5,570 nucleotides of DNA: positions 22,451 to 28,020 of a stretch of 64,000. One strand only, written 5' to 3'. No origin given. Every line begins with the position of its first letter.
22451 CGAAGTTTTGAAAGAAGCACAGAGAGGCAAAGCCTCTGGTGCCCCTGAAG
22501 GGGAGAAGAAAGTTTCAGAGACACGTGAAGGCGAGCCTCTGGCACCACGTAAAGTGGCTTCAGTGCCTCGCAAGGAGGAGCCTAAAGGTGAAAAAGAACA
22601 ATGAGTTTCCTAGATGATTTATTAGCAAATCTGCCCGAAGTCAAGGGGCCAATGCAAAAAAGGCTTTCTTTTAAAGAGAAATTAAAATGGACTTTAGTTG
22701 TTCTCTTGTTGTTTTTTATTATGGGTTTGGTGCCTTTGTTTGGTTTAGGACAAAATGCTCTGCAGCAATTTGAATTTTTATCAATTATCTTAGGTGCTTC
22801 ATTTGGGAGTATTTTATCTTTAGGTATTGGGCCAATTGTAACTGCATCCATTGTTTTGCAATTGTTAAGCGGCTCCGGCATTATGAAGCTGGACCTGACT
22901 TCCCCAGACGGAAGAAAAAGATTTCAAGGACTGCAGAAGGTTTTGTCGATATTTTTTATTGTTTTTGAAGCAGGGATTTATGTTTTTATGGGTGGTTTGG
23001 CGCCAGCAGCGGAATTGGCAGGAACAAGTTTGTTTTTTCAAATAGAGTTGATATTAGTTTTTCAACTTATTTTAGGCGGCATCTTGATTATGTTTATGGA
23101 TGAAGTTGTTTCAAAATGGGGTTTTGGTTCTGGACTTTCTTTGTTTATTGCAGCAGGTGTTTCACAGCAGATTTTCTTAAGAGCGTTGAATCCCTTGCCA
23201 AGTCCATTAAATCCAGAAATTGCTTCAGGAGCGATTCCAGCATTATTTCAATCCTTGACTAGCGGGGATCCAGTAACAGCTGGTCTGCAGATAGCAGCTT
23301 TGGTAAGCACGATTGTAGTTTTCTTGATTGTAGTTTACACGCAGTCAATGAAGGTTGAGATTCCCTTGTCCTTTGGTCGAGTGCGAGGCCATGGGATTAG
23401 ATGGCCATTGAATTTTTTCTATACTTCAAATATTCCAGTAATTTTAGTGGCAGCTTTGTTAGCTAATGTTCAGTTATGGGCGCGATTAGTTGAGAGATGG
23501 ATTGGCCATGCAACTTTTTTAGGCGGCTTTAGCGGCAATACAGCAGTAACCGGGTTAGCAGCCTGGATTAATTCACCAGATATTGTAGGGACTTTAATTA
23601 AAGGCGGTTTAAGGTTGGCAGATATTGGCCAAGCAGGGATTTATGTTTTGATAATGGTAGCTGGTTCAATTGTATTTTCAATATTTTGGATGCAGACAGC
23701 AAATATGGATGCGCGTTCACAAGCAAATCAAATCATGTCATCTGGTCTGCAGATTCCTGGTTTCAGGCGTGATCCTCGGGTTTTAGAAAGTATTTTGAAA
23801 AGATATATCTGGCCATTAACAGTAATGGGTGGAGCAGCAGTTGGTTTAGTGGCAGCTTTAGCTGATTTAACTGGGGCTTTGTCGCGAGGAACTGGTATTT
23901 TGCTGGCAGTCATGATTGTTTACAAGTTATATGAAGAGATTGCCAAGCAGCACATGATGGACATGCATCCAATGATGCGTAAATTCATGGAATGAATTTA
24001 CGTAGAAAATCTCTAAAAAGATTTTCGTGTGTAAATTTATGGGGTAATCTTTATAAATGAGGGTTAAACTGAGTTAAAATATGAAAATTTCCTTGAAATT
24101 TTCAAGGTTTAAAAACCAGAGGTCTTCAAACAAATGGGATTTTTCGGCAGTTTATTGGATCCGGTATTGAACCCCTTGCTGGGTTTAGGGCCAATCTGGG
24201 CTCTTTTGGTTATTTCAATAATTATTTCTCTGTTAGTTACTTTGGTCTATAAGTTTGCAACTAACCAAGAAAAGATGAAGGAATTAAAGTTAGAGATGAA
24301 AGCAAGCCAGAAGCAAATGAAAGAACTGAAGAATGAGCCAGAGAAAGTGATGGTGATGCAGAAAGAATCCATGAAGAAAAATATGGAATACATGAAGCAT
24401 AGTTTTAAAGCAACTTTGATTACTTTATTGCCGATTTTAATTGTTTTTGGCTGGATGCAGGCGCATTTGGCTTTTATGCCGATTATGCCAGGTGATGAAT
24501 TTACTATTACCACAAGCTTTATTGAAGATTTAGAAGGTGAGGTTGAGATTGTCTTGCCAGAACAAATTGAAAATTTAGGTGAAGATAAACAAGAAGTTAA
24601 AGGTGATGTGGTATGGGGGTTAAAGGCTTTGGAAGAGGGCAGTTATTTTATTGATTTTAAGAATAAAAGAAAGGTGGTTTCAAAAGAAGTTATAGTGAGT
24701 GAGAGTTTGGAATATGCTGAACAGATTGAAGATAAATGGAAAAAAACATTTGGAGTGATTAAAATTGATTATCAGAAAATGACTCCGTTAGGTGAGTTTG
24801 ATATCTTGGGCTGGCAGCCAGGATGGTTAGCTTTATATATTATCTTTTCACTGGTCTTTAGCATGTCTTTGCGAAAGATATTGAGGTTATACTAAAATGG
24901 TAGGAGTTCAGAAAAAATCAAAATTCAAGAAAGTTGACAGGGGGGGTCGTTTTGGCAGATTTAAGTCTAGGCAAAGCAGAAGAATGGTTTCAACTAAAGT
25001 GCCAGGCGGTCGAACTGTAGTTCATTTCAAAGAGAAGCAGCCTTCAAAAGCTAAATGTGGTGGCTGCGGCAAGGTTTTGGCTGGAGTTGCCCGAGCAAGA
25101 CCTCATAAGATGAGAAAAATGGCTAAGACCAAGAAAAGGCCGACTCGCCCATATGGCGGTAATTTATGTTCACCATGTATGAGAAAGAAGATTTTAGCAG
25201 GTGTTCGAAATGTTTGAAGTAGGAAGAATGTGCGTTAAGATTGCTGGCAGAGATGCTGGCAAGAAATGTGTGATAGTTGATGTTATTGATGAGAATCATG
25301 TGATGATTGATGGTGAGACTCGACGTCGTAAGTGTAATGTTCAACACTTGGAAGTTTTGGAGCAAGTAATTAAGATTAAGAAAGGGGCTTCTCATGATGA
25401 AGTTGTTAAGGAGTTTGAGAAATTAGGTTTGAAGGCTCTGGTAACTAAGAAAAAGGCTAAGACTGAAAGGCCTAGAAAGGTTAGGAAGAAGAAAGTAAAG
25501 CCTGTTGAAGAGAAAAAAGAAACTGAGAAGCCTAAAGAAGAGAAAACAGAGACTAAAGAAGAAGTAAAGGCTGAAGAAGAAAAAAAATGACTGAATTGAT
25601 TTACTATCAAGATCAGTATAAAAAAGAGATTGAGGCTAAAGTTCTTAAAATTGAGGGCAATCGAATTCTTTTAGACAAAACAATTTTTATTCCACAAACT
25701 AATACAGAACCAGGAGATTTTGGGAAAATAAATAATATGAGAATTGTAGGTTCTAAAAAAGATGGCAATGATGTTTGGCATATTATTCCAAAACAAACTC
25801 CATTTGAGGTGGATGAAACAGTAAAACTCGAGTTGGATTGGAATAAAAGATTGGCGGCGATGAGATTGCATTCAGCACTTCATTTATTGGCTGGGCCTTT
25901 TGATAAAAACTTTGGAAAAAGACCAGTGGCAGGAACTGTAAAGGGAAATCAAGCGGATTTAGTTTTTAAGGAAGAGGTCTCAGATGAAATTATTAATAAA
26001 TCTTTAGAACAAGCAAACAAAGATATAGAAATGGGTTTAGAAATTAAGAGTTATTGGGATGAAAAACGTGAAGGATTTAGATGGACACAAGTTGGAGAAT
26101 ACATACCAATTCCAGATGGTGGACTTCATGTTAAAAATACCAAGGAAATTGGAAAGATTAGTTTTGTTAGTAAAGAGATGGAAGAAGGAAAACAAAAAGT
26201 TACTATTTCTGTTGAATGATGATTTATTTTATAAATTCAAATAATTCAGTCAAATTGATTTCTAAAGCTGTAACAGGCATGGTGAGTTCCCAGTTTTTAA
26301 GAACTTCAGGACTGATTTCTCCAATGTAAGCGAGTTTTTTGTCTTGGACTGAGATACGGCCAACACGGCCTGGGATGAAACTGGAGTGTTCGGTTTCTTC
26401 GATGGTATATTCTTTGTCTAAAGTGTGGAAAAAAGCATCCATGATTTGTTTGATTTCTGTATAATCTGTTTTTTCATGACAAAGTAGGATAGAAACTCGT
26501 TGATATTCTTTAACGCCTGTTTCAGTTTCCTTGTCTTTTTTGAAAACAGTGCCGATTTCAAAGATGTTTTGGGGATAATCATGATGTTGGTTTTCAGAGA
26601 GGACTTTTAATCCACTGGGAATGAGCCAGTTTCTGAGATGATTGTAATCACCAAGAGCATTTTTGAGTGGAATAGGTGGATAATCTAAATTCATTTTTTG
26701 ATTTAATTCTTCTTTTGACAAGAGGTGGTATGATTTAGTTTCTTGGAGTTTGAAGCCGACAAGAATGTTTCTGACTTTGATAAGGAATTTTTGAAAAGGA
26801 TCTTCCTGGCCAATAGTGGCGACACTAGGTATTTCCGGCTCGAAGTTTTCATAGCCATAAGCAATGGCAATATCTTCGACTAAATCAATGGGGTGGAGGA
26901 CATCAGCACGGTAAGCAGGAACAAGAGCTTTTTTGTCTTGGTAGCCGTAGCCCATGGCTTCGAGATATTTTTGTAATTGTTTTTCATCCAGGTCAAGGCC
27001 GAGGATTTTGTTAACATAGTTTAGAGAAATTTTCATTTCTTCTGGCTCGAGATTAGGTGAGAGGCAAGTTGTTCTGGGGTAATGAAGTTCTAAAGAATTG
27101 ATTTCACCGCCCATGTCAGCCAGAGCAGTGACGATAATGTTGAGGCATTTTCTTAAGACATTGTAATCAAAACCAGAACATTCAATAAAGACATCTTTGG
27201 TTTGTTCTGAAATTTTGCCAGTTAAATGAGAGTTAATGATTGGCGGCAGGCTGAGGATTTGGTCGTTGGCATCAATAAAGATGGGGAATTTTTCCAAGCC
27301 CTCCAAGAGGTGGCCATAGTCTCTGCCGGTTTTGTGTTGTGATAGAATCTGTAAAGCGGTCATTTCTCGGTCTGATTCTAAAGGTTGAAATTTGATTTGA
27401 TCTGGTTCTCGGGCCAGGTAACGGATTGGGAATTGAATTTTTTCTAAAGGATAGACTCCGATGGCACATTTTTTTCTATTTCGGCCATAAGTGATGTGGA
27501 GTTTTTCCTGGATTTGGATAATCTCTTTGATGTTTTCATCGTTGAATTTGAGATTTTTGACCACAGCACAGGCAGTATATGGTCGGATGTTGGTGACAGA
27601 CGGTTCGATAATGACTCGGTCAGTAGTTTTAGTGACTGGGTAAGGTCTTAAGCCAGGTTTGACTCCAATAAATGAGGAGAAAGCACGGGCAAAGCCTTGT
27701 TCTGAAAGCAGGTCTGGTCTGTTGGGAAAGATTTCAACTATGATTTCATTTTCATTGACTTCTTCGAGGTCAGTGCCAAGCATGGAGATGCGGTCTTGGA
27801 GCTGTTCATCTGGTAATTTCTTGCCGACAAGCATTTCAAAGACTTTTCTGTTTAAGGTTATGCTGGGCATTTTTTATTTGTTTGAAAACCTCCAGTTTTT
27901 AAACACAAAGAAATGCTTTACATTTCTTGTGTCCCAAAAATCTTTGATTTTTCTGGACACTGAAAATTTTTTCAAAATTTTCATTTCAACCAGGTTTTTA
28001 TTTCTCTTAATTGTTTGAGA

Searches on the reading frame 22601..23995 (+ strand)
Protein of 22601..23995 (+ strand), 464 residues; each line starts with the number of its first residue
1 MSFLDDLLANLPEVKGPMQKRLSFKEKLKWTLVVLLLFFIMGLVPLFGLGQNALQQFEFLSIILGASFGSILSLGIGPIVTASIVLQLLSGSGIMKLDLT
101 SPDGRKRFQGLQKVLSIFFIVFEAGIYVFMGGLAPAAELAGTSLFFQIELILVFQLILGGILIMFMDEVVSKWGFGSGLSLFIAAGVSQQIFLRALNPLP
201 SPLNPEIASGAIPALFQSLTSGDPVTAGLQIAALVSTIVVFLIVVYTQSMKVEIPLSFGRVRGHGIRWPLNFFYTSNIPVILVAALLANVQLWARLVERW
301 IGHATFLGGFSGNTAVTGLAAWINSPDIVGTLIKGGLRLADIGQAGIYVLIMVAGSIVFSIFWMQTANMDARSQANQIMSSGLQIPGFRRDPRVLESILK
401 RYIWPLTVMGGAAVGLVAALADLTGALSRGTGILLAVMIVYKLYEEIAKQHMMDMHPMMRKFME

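Call 46: search_protein_families(library=pfam, proteins=[window:22601-23995:+], max_evalue=0.00001)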
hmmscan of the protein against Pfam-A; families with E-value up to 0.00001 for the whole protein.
window:22601-23995:+ (464 aa): 2 families
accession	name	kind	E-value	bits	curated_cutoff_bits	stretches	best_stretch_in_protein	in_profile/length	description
PF00344.25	SecY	-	3.2e-65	220.9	32.2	1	70-444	1-306/306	SecY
PF10559.14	Plug_translocon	-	3.8e-06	27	22.1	0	36-69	1-35/35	Plug domain of Sec61p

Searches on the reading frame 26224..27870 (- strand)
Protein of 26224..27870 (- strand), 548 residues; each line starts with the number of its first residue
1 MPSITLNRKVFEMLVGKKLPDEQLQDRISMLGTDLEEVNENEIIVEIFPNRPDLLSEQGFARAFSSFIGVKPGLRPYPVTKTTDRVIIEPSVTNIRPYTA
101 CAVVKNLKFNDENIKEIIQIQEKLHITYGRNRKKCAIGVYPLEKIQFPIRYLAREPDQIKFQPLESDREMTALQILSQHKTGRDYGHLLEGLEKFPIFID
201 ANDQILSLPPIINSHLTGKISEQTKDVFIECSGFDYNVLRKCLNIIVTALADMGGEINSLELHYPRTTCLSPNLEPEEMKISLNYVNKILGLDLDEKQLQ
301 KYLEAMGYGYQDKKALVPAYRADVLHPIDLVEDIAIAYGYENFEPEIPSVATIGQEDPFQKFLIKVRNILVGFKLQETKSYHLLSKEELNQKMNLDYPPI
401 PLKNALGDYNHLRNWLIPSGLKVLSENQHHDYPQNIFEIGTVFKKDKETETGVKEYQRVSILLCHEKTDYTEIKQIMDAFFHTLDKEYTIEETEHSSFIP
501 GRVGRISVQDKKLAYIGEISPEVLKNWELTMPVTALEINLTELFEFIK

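Call 46: search_protein_families(library=pfam, proteins=[window:26224-27870:-], max_evalue=0.00001)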
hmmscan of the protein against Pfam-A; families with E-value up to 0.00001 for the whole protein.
window:26224-27870:- (548 aa): 4 families
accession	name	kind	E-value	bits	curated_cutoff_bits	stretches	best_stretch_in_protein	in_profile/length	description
PF17759.6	tRNA_synthFbeta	-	1.4e-41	142.7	22.4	1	347-540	5-214/214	Phenylalanyl tRNA synthetase beta chain CLM domain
PF03484.21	B5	-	2.3e-24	85.8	28.6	1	279-340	1-67/67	tRNA synthetase B5 domain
PF03483.22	B3_4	-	4.7e-07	30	29.3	1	113-240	34-133/174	B3/4 domain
PF01409.25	tRNA-synt_2d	-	7.6e-07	29.3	19.8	1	409-490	80-160/246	tRNA synthetases class II core domain (F)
